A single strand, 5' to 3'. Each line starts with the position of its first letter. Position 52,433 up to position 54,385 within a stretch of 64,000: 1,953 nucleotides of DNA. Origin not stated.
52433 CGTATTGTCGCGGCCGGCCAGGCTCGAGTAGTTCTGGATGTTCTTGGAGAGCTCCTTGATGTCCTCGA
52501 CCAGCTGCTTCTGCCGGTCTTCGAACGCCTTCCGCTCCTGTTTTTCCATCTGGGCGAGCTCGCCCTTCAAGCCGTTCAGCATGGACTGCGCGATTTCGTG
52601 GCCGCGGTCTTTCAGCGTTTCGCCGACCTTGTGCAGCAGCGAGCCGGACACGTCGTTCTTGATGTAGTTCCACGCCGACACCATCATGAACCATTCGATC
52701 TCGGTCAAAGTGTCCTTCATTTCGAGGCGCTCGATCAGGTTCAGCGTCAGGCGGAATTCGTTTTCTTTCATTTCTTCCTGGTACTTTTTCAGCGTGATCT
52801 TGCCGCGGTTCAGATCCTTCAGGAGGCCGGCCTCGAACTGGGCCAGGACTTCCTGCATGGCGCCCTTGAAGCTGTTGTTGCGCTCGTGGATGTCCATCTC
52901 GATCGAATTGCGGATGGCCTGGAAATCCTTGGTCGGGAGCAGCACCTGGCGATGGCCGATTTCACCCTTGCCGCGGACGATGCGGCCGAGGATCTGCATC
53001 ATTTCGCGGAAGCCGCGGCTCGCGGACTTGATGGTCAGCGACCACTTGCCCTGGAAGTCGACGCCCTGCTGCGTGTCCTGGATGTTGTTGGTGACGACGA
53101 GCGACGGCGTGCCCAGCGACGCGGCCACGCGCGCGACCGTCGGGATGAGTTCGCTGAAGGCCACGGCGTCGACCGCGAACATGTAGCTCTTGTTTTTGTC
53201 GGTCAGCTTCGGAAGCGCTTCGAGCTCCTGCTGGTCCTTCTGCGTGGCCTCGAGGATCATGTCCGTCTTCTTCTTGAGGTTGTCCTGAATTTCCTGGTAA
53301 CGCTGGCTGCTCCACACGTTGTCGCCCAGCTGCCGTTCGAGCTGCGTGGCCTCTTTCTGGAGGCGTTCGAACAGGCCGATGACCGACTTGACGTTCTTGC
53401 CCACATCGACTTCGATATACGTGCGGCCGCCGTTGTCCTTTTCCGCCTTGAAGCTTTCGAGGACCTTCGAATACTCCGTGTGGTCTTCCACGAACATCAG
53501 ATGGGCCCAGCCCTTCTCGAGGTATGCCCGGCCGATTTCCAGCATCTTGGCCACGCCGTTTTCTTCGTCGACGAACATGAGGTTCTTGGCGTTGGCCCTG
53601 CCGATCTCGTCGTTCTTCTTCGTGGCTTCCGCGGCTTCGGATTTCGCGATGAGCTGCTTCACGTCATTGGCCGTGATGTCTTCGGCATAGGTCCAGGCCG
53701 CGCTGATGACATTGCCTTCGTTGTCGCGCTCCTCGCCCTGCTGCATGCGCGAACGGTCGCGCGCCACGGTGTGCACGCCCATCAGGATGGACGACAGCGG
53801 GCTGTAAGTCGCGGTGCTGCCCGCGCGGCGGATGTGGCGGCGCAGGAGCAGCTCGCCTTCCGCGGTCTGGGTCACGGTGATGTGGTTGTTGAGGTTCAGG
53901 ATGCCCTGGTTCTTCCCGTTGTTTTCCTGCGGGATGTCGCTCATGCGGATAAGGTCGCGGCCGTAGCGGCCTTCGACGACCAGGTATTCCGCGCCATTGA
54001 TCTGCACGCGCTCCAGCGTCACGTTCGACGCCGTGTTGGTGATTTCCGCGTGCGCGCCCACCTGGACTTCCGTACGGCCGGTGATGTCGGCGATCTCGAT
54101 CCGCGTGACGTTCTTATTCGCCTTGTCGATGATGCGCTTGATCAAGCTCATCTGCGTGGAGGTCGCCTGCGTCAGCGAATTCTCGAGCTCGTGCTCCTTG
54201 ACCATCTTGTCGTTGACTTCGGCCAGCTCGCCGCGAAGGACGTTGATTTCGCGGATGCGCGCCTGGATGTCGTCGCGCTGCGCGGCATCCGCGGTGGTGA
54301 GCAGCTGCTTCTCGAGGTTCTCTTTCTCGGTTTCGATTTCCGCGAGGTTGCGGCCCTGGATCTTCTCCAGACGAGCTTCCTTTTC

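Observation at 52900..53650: Helicase/SecA-like NTPase motifs inside the giant ORF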

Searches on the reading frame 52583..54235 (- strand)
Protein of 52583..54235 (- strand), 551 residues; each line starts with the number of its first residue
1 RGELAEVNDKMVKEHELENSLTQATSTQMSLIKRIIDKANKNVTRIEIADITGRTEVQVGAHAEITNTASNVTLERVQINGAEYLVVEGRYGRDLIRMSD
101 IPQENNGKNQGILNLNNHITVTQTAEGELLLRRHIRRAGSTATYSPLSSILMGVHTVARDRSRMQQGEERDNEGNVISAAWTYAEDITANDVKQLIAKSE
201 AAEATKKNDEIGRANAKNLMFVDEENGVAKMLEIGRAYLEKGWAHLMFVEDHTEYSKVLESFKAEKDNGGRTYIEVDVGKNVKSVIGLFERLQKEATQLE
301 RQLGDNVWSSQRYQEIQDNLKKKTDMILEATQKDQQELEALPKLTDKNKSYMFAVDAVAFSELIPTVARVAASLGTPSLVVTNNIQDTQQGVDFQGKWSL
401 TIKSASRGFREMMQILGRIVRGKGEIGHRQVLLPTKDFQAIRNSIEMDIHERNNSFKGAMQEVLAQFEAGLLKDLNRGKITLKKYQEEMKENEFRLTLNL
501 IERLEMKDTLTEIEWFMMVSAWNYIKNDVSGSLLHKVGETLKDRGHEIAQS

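Call 12: find_homologous_proteins(query=window:52583-54235:-, max_evalue=0.001)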
Query window:52583-54235:-: 8000 candidates shared short words with the query, none scored E <= 0.001.

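Call 13: search_solved_structures(query=window:52583-54235:-, max_evalue=10)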
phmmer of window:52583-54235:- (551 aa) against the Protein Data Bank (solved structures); distinct sequences matched with E-value up to 10: 0.

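Call 15: find_related_loci(query=window:52583-54235:-, collection=genome_contigs, flank=10000)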
Query window:52583-54235:- (551 aa) in genome_contigs; peptide patterns used: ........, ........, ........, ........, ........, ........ (x = any residue, [..] = any of these).
50 stretches matched a pattern, but none encodes a relative of the query by tblastn (E <= 1e-3).

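Call 22: search_protein_families(library=pfam, proteins=[window:52583-54235:-], max_evalue=10)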
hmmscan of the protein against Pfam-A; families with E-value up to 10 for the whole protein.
window:52583-54235:- (551 aa): 5 families
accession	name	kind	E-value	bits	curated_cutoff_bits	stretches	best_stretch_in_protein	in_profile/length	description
PF22501.1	DUF6991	-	0.043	14.3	26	1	407-449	22-64/66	Domain of unknown function (DUF6991)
PF22838.1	COMMD8_HN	-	0.092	13.7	27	1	299-352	26-79/90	COMMD8, helical N-terminal domain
PF00699.25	Urease_beta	-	0.098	13.1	25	1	35-82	11-57/98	Urease beta subunit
PF16736.11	sCache_like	-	0.43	11.3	27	1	5-61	5-62/117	Single Cache-like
PF06746.16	DUF1216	-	1.7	9.1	21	1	3-46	68-112/134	Protein of unknown function (DUF1216)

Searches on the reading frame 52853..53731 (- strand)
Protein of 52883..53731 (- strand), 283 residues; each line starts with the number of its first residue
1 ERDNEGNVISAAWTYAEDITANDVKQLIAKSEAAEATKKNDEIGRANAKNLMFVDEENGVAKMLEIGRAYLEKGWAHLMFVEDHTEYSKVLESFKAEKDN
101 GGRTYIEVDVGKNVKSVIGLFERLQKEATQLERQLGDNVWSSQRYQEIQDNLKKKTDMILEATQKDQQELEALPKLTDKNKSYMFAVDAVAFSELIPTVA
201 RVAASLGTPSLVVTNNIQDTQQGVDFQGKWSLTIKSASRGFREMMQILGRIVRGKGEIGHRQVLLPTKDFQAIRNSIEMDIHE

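Call 22: search_protein_families(library=pfam, proteins=[window:52883-53731:-], max_evalue=10)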
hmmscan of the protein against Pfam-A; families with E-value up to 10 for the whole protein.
window:52883-53731:- (283 aa): 3 families
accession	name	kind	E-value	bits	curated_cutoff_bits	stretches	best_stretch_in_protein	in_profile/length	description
PF22501.1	DUF6991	-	0.012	16.1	26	1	239-280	22-63/66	Domain of unknown function (DUF6991)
PF22838.1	COMMD8_HN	-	0.058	14.3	27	1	131-184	26-79/90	COMMD8, helical N-terminal domain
PF08918.16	PhoQ_Sensor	-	0.13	12.6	22.9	1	125-201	90-165/179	PhoQ Sensor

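Call 60: predict_structure(alignment_id=A2)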
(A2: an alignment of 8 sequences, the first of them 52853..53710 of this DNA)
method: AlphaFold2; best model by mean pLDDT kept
length: 286 residues; sequences in the alignment: 8
mean_pLDDT: 82.2   pTM: 0.81
mean pLDDT of the five models: 82.2, 79.3, 78.9, 78.5, 77.4
residues with pLDDT >= 90: 115; 70-90: 125; 50-70: 33; < 50: 13
segments of 3 or more residues with pLDDT < 50: 1-4, 32-39
pLDDT, mean of each block of 10 residues (from residue 1): 61 83 72 47 67 89 90 90 93 88 93 95 94 93 94 94 94 92 81 87 88 66 83 75 61 81 82 78 67
secondary structure, 60 per line:
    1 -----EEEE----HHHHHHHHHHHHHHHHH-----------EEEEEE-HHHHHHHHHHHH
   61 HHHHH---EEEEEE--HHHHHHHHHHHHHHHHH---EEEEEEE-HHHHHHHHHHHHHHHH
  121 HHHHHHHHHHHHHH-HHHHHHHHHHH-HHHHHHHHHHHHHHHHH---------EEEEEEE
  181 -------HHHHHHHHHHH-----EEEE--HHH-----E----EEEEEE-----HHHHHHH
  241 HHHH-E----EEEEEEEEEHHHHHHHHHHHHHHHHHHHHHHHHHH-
elements in order: E6-9 H14-30 E42-47 H49-65 E69-74 H77-93 E97-103 H105-134 H136-146 H148-164 E174-180 H188-198 E204-207 E223-228 H234-244 E251-259 H260-285

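Call 62: fold_search(model_id=the predicted structure, library=pdb)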
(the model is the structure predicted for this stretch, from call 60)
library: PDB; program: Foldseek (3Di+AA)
matches with E <= 10: 723; with E <= 0.001: 0
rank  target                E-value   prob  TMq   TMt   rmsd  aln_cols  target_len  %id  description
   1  7uek                  2.2e-03  0.51  0.19  0.22  12.8       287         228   11  Crystal structure of a de novo designed ovoid TIM barrel OT3 (released 2023-01-18)
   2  2jgn_B                9.4e-03  1.00  0.36  0.57   7.9       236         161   13  DDX3 helicase domain (released 2008-05-13)
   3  2fzl                  1.5e-02  0.41  0.18  0.24  12.5       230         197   15  Structure of C-terminal domain of Archaeoglobus fulgidus XPB (released 2006-04-18)
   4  1c4o                  1.7e-02  0.98  0.36  0.22   6.2       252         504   14  CRYSTAL STRUCTURE OF THE DNA NUCLEOTIDE EXCISION REPAIR ENZYME UVRB FROM THERMUS THERMOPHILUS (released 2000-07-26)
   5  6o8f_A                1.7e-02  0.97  0.35  0.18   7.2       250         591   12  Crystal structure of UvrB bound to duplex DNA (released 2020-01-22)
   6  2fdc_B                2.3e-02  0.98  0.34  0.18   7.4       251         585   12  Structural Basis of DNA Damage Recognition and Processing by UvrB: crystal structure of a UvrB/DNA complex (released 2006-03-14)
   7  1t5l_A                2.3e-02  0.97  0.34  0.18   7.7       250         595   13  Crystal structure of the DNA repair protein UvrB point mutant Y96A revealing a novel fold for domain 2 (released 2004-06-22)
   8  9bha_A                2.3e-02  0.90  0.31  0.13  13.2       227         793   13  Human DNA polymerase theta helicase domain dimer bound to DNA in the microhomology annealed conformation (released 2024-05-01)
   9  9ca9_A                2.9e-02  0.87  0.29  0.21   8.2       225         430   13  Cryo-EM structure of the human SRCAP complex in the unbound state (composite structure) (released 2025-06-18)
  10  2va8_B                3.2e-02  0.89  0.31  0.14  10.7       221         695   11  DNA Repair Helicase Hel308 (released 2008-01-15)
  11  2fdc_A                3.4e-02  0.96  0.34  0.21   6.0       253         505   13  Structural Basis of DNA Damage Recognition and Processing by UvrB: crystal structure of a UvrB/DNA complex (released 2006-03-14)
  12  6o8g_B                3.6e-02  0.90  0.32  0.18   9.9       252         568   13  Crystal structure of UvrB bound to fully duplex DNA (released 2020-01-22)
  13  1d9x                  3.8e-02  0.93  0.33  0.18   8.2       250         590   12  CRYSTAL STRUCTURE OF THE DNA REPAIR PROTEIN UVRB (released 2000-05-03)
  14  1d2m                  3.8e-02  0.92  0.34  0.19   9.2       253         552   15  UVRB PROTEIN OF THERMUS THERMOPHILUS HB8; A NUCLEOTIDE EXCISION REPAIR ENZYME (released 2000-03-22)
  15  2va8_A                4.1e-02  0.82  0.29  0.13  13.1       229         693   10  DNA Repair Helicase Hel308 (released 2008-01-15)
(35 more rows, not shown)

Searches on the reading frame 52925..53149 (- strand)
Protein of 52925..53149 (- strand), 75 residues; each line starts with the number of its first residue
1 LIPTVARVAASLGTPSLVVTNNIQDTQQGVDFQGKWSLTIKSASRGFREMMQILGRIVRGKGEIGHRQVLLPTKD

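Call 81: find_related_loci(query=A3, collection=viral_contigs, flank=10000)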
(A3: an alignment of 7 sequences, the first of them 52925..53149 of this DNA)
Query A3 (75 aa) in viral_contigs; peptide patterns used: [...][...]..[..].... (x = any residue, [..] = any of these).
41 stretches matched a pattern, but none encodes a relative of the query by tblastn (E <= 1e-3).
